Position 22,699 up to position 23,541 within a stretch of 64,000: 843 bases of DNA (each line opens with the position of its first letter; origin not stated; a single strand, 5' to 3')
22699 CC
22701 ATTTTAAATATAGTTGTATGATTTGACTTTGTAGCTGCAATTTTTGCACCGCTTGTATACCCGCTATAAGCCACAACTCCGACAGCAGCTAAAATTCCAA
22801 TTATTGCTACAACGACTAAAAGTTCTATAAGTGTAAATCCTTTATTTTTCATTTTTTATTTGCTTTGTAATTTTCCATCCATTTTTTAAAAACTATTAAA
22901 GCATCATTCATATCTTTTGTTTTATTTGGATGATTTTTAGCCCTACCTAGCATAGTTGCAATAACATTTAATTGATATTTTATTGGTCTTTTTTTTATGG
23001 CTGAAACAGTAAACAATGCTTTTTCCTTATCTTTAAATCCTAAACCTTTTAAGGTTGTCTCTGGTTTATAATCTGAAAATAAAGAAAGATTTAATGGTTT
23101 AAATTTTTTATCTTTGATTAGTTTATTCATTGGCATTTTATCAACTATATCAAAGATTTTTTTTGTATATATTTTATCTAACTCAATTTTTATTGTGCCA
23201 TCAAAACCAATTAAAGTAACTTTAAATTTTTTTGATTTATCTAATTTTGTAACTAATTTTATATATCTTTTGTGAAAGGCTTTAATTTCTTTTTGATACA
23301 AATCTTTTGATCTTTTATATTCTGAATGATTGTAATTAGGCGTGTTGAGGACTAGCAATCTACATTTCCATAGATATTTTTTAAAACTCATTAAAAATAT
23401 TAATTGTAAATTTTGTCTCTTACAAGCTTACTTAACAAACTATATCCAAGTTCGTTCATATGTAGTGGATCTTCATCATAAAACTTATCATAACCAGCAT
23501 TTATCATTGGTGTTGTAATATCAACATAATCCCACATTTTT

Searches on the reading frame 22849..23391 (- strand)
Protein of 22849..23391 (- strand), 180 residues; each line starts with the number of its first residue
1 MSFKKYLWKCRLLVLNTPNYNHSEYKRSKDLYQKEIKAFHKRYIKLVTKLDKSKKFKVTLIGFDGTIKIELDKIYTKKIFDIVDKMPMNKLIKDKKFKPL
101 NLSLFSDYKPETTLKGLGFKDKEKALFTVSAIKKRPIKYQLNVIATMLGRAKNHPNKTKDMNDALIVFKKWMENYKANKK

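Call 3: search_protein_families(library=pfam, proteins=[window:22849-23391:-], max_evalue=0.1)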
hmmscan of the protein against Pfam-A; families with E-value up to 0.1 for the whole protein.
window:22849-23391:- (180 aa): 1 family
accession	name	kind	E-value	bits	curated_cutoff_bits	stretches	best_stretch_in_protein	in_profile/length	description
PF13778.12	DUF4174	-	1.5e-11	45.2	27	2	52-90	78-118/120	Domain of unknown function (DUF4174)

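Call 4: search_protein_families(library=ncbifam, proteins=[window:22849-23391:-], max_evalue=0.1)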
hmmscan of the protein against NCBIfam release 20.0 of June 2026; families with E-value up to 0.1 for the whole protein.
window:22849-23391:- (180 aa): 0 families

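Call 24: find_homologous_proteins(query=window:22849-23391:-, max_evalue=0.001)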
Query window:22849-23391:- (180 aa): 947 proteins with E <= 0.001 among 1018 candidates; the best 120 are listed.
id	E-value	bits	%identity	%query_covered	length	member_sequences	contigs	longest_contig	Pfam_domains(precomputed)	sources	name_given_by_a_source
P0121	5.4e-103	360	93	100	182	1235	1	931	PF13778.13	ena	-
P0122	6.3e-103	360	92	100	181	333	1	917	PF13778.13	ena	-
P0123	2.2e-98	345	90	99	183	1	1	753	PF13778.13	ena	-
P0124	1.9e-97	342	95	93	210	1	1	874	PF13778.13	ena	-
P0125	6.8e-97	340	89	100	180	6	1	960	PF13778.13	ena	-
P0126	8.6e-97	340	92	100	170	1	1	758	PF13778.13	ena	-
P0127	1.7e-96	339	87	100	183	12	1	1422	PF13778.13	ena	-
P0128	2.0e-96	339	86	96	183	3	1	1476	PF13778.13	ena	-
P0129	2.1e-95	335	91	100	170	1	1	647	PF13778.13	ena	-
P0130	2.3e-95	335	90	100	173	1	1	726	PF13778.13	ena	-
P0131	2.4e-95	335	88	93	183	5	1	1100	PF13778.13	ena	-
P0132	4.6e-95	334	89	100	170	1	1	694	PF13778.13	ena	-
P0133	4.6e-95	334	88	93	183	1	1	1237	PF13778.13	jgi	-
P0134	4.8e-95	334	89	100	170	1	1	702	PF13778.13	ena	-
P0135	6.4e-95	334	87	100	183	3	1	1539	PF13778.13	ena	-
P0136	1.1e-94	333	84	99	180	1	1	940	PF13778.13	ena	-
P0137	1.4e-94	333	89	100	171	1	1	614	PF13778.13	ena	-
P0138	1.4e-94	333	87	100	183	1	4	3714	PF13778.13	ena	-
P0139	3.4e-94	332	86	100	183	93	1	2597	PF13778.13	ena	-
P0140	4.2e-94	331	88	96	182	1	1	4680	PF13778.13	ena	-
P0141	7.4e-94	330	86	100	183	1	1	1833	PF13778.13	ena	-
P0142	9.0e-94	330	86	100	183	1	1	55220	PF13778.13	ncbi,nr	ncbi:DUF4174 domain-containing protein [Candidatus Pelagibacter sp.]|nr:DUF4174 domain-containing pr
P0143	1.3e-93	330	85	99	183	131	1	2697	PF13778.13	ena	-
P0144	6.7e-93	327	86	93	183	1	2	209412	PF13778.13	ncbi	-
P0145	1.1e-92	327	88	100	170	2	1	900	PF13778.13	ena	-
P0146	1.2e-92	327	84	99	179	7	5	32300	PF13778.13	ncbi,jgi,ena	-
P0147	2.0e-92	326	86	96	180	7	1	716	PF13778.13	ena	-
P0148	8.8e-92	324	84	100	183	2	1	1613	PF13778.13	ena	-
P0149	2.4e-91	322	87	100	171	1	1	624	PF13778.13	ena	-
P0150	6.7e-91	321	75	99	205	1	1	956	PF13778.13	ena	-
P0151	1.2e-90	320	84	100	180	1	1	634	PF13778.13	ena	-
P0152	3.2e-87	309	79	99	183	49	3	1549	PF13778.13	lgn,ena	-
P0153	1.3e-86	307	85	94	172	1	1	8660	PF13778.13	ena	-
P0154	3.3e-86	306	84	95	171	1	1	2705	PF13778.13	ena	-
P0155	5.3e-86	305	85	94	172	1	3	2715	PF13778.13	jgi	-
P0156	7.7e-86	304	84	94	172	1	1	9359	PF13778.13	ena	-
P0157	8.5e-86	304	77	99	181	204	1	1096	PF13778.13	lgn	-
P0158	3.5e-85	302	77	99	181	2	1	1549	PF13778.13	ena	-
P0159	8.0e-85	301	77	99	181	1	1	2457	PF13778.13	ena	-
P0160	8.6e-85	301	79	98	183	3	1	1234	PF13778.13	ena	-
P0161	9.8e-85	301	77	99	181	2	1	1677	PF13778.13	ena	-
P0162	3.0e-84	299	76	99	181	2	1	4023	PF13778.13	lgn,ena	-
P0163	2.5e-83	296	78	99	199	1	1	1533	PF13778.13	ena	-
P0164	8.1e-83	295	77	96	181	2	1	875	PF13778.13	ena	-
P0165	2.4e-82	293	90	86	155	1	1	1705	PF13778.13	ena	-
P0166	9.4e-82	291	74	99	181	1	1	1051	PF13778.13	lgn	-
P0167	2.7e-81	290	75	99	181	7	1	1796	PF13778.13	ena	-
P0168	4.2e-81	289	74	99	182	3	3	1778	PF13778.13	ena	-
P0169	2.0e-80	287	90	82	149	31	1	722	PF13778.13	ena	-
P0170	5.4e-79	282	74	98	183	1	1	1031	PF13778.13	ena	-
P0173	3.8e-73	263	68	99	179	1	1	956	PF13778.13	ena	-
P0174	1.3e-72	261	68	99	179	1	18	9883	PF13778.13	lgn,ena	-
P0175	1.4e-72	261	67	99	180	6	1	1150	PF13778.13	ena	-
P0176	2.2e-72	261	68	99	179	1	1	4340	PF13778.13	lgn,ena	-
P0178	2.8e-71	257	67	99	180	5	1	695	PF13778.13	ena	-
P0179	4.5e-71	256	65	99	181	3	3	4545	PF13778.13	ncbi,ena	-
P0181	5.1e-71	256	65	99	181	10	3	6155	PF13778.13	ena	-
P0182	1.1e-70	255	77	87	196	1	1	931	PF13778.13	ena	-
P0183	1.3e-70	255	65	99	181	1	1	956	PF13778.13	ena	-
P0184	3.9e-70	253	66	99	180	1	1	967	PF13778.13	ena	-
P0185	4.9e-70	253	65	99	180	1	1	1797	PF13778.13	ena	-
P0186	5.6e-70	253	66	99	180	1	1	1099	PF13778.13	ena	-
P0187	6.0e-70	253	65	99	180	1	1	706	PF13778.13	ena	-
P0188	8.3e-70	252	66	99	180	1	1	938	PF13778.13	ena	-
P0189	9.7e-70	252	65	99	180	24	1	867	PF13778.13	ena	-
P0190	1.5e-69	251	66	98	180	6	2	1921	PF13778.13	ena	-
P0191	1.8e-69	251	64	99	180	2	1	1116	PF13778.13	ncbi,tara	tara:strand:+ start:196 stop:738 length:543 start_codon:yes stop_codon:yes gene_type:complete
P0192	1.0e-68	249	70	98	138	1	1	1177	PF13778.13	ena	-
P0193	1.0e-68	249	64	99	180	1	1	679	PF13778.13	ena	-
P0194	1.1e-68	249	69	99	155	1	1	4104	PF13778.13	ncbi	-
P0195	1.1e-68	248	64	99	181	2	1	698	PF13778.13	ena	-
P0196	2.2e-68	248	65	99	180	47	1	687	PF13778.13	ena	-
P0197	2.3e-68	248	64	99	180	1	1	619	PF13778.13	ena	-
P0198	2.5e-68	247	63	99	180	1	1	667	PF13778.13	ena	-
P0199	2.9e-68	247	65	99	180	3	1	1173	PF13778.13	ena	-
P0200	2.9e-68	247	63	99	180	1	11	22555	PF13778.13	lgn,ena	-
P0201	1.2e-67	245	63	99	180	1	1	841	PF13778.13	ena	-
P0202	3.5e-67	244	66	98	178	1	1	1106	PF13778.13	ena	-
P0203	3.7e-67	244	60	99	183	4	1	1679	PF13778.13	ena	-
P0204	3.9e-67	243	65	99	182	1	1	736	PF13778.13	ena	-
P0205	4.4e-67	243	68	99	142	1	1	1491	PF13778.13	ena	-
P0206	1.5e-66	242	61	99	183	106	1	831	PF13778.13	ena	-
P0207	3.1e-66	241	60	99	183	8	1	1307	PF13778.13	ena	-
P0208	4.5e-66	240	60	99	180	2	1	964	PF13778.13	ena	-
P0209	7.5e-66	239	60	99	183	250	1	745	PF13778.13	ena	-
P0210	1.3e-65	239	61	99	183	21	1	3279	PF13778.13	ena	-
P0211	1.3e-65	238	63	99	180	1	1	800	PF13778.13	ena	-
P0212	1.4e-65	238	59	99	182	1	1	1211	PF13778.13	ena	-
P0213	2.0e-65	238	61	98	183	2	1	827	PF13778.13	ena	-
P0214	2.1e-65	238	59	99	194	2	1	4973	PF13778.13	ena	-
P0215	4.0e-65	237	59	99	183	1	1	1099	PF13778.13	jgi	-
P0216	6.6e-65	236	59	99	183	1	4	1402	PF13778.13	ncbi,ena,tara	tara:strand:- start:44 stop:595 length:552 start_codon:yes stop_codon:yes gene_type:complete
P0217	7.1e-65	236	63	99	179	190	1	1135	PF13778.13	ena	-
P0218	1.3e-64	235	65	98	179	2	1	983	PF13778.13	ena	-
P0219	1.3e-64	235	59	100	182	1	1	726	PF13778.13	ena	-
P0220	1.3e-64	235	60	99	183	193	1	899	PF13778.13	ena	-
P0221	1.3e-64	235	59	99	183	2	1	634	PF13778.13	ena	-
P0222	1.6e-64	235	59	99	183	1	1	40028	PF13778.13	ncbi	-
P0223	1.9e-64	235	59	99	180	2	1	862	PF13778.13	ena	-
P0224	2.0e-64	235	61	96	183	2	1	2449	PF13778.13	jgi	-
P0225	2.3e-64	235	59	99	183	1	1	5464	PF13778.13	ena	-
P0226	2.6e-64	234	62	98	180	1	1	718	PF13778.13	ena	-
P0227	3.0e-64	234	59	99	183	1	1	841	PF13778.13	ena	-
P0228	3.1e-64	234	62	99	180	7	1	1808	PF13778.13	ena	-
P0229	3.9e-64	234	58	99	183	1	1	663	PF13778.13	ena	-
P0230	4.2e-64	234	66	98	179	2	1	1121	PF13778.13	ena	-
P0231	4.9e-64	233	64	99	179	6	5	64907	PF13778.13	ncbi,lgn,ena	-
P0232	7.0e-64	233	59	99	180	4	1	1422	PF13778.13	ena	-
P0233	7.8e-64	233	59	99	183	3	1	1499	PF13778.13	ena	-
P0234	1.0e-63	232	63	98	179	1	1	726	PF13778.13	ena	-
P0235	1.0e-63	232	65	98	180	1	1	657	PF13778.13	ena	-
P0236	1.3e-63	232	58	99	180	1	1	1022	PF13778.13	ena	-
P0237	1.4e-63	232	58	99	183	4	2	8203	PF13778.13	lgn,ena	-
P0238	1.4e-63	232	58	99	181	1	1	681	PF13778.13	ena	-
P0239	1.7e-63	232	63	98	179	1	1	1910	PF13778.13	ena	-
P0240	1.8e-63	232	63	98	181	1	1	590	PF13778.13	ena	-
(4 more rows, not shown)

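Call 25: find_encoding_contigs(protein=P0144, flank=8000, max_places=2)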
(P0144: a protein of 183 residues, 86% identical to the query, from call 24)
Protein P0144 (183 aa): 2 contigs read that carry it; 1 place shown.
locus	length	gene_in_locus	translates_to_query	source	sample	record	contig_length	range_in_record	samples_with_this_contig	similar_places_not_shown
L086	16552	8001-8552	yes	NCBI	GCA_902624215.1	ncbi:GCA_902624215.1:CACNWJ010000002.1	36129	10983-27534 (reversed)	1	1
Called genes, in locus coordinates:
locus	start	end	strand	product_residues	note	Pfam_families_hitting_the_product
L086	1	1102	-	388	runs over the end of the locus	PF04295:GD_AH_second, PF20629:GD_AH_C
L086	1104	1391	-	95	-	-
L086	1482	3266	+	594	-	PF02776:TPP_enzyme_N, PF00205:TPP_enzyme_M, PF02775:TPP_enzyme_C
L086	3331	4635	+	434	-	PF01946:Thi4 (faint), PF01266:DAO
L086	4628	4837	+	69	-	-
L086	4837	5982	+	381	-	PF00155:Aminotran_1_2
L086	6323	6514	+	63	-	-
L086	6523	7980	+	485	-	PF00875:DNA_photolyase, PF03441:FAD_binding_7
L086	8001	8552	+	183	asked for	PF13778:DUF4174 (faint)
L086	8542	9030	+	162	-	PF07963:N_methyl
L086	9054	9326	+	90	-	-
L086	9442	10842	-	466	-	PF02812:ELFV_dehydrog_N, PF00208:ELFV_dehydrog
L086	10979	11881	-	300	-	PF00892:EamA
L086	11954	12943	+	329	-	PF03480:DctP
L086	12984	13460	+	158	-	PF04290:DctQ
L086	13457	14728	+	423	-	PF06808:DctM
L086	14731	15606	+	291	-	PF13714:PEP_mutase, PF00463:ICL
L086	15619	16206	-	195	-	PF02734:Dak2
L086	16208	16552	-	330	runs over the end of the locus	PF02733:Dak1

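Call 26: find_encoding_contigs(protein=P0231, flank=8000, max_places=3)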
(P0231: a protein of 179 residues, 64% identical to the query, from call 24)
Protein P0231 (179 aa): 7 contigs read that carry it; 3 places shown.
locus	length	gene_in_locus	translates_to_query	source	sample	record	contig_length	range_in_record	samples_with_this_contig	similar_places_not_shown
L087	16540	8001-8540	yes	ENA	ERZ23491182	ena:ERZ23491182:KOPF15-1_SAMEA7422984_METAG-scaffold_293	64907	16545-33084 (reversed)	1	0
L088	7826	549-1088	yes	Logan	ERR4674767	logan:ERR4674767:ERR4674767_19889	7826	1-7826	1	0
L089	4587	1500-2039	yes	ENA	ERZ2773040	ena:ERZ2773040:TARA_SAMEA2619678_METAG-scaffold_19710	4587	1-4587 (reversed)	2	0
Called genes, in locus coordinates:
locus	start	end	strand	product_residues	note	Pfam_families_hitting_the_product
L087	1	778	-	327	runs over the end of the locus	-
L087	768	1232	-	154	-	-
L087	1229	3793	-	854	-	PF00133:tRNA-synt_1, PF01406:tRNA-synt_1e (faint), PF09334:tRNA-synt_1g, PF13603:tRNA-synt_1_2, PF00133:tRNA-synt_1, PF09334:tRNA-synt_1g (weak), PF00133:tRNA-synt_1, PF08264:Anticodon_1, +1 more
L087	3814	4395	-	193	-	PF02581:TMP-TENI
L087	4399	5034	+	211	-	PF01168:Ala_racemase_N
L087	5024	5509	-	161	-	PF03734:YkuD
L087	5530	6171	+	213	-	-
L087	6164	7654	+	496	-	PF04244:DPRP, PF03441:FAD_binding_7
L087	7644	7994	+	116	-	PF04134:DCC1-like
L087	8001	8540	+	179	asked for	PF13778:DUF4174 (weak)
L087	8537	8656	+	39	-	PF03889:ArfA (weak)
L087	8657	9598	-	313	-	PF05656:DUF805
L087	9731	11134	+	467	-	PF00474:SSF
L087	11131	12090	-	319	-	PF20102:DUF6492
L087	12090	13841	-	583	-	PF01761:DHQ_synthase, PF24621:DHQS_C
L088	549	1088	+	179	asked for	PF13778:DUF4174 (weak)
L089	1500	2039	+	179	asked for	PF13778:DUF4174 (weak)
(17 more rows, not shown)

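Call 27: find_encoding_contigs(protein=P0222, flank=8000, max_places=2)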
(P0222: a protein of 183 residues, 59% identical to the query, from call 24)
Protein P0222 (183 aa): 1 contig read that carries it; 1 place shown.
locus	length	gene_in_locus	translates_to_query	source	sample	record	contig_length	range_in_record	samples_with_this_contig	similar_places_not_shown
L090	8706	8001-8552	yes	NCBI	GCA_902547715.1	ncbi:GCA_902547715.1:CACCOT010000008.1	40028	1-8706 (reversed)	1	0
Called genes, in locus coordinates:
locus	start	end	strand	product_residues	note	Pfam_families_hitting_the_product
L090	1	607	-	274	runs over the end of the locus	PF05013:FGase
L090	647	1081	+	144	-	PF13279:4HBT_2, PF03061:4HBT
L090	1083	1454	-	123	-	PF04126:Cyclophil_like, PF18050:Cyclophil_like2 (weak)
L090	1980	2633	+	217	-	PF19700:DUF6198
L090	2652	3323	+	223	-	-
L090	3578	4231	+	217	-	PF00398:RrnaAD, PF13489:Methyltransf_23, PF13847:Methyltransf_31 (weak), PF08241:Methyltransf_11, PF08242:Methyltransf_12, PF13649:Methyltransf_25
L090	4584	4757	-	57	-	-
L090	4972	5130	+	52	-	-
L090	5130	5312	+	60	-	PF18974:DUF5710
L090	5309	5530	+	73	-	-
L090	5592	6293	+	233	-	PF10851:DUF2652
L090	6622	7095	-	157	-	PF04828:GFA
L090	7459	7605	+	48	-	-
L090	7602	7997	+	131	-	PF01124:MAPEG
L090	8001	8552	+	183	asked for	PF13778:DUF4174 (faint)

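Call 42: search_solved_structures(query=window:22849-23391:-, max_evalue=10)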
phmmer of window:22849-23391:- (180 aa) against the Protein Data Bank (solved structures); distinct sequences matched with E-value up to 10: 8.
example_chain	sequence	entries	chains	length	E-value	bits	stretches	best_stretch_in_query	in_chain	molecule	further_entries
3h7n_A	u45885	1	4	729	0.34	14.1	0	71-129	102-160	Nucleoporin NUP120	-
3f7f_A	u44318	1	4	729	0.36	14.1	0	71-129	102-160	Nucleoporin NUP120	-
6x06_A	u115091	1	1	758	0.39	13.9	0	71-129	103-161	Nucleoporin NUP120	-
3hxr_A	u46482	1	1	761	0.4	13.9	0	71-129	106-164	Nucleoporin NUP120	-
7tbj_Z1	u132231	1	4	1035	0.87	12.8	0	71-129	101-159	NUP160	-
7n84_a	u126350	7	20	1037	0.87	12.8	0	71-129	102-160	Nucleoporin NUP120 | Nup120 | NUP160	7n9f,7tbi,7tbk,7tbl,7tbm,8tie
4xmn_E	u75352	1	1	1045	0.89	12.8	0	71-129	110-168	Nucleoporin NUP120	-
4xmm_E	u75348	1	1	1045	0.89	12.8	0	71-129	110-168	Nucleoporin NUP120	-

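Call 57: search_protein_families(library=padloc, proteins=[window:22849-23391:-], max_evalue=0.01)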
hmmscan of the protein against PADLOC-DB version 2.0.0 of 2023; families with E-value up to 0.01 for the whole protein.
window:22849-23391:- (180 aa): 0 families

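Call 58: search_protein_families(library=phrogs, proteins=[window:22849-23391:-], max_evalue=0.01)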
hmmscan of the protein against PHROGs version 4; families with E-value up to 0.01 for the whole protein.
window:22849-23391:- (180 aa): 0 families

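Call 78: find_encoding_contigs(protein=P0142, flank=5000, max_places=2)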
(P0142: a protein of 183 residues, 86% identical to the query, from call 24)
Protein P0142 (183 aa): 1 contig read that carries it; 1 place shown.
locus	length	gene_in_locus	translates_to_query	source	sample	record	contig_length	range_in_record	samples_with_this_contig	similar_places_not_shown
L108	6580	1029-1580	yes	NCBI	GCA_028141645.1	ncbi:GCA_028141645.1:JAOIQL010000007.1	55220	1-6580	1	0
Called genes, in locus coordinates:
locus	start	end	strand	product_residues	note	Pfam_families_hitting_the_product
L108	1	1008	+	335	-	PF03441:FAD_binding_7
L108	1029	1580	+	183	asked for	PF13778:DUF4174 (weak)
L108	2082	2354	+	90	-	-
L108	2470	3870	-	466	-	PF02812:ELFV_dehydrog_N, PF00208:ELFV_dehydrog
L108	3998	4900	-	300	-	PF00892:EamA, PF05653:Mg_trans_NIPA (faint), PF00892:EamA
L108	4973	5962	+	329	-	PF03480:DctP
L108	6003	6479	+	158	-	PF04290:DctQ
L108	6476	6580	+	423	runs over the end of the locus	PF06808:DctM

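Call 79: find_encoding_contigs(protein=P0174, flank=5000, max_places=4)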
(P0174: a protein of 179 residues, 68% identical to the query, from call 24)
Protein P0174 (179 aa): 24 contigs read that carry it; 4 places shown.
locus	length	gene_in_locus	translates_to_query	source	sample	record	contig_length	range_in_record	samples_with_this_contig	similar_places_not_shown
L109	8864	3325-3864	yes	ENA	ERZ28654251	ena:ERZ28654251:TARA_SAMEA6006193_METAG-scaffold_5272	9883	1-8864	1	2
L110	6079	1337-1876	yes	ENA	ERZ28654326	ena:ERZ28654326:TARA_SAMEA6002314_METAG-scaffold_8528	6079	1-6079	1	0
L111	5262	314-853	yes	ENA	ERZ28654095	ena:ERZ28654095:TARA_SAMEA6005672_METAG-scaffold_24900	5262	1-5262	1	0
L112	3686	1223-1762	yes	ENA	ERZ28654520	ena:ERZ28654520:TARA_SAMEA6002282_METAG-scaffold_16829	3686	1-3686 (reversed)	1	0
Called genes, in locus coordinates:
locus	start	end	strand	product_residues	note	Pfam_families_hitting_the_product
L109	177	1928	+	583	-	PF01761:DHQ_synthase, PF24621:DHQS_C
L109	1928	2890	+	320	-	PF20102:DUF6492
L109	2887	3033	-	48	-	-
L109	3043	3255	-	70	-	-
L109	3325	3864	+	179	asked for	PF13778:DUF4174 (faint)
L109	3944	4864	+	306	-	PF00535:Glycos_transf_2 (weak), PF13641:Glyco_tranf_2_3 (faint)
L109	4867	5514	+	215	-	PF11249:DUF3047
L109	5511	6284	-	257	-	PF10670:DUF4198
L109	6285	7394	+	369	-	PF04955:HupE_UreJ (weak), PF13795:HupE_UreJ_2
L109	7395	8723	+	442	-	PF09837:DUF2064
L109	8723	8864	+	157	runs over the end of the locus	PF01641:SelR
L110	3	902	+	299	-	?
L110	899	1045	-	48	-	-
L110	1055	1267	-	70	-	-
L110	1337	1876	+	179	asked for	PF13778:DUF4174 (faint)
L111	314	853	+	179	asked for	PF13778:DUF4174 (faint)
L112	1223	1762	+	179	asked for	PF13778:DUF4174 (faint)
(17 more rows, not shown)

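Call 80: find_encoding_contigs(protein=P0200, flank=5000, max_places=4)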
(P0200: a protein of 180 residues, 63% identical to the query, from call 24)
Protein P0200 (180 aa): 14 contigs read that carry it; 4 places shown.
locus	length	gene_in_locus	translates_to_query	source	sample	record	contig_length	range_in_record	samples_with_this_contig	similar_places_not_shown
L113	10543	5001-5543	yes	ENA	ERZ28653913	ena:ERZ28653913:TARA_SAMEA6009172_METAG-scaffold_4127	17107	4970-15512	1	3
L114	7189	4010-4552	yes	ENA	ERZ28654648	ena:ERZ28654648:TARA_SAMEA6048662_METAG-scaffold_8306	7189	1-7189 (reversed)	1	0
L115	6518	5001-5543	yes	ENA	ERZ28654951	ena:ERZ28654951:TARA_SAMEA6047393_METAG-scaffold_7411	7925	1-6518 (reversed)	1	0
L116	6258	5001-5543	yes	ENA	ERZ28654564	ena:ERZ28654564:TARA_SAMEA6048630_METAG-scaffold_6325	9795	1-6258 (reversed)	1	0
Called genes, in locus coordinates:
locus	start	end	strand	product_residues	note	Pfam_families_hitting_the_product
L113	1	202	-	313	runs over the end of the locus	PF01593:Amino_oxidase (weak), PF13450:NAD_binding_8, PF01593:Amino_oxidase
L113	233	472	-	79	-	-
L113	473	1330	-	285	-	-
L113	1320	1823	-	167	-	-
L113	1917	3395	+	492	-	PF04244:DPRP, PF03441:FAD_binding_7 (weak)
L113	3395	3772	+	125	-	PF00293:NUDIX, PF14815:NUDIX_4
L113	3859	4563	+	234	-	-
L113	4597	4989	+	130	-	-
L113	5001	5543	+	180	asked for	PF13778:DUF4174 (weak)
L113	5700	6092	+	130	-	-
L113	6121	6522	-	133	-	-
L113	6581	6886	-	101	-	PF00848:Ring_hydroxyl_A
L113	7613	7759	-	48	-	-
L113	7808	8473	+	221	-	PF19700:DUF6198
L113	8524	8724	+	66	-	-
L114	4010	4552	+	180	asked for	PF13778:DUF4174 (weak)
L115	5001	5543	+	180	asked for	PF13778:DUF4174 (weak)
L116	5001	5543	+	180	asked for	PF13778:DUF4174 (weak)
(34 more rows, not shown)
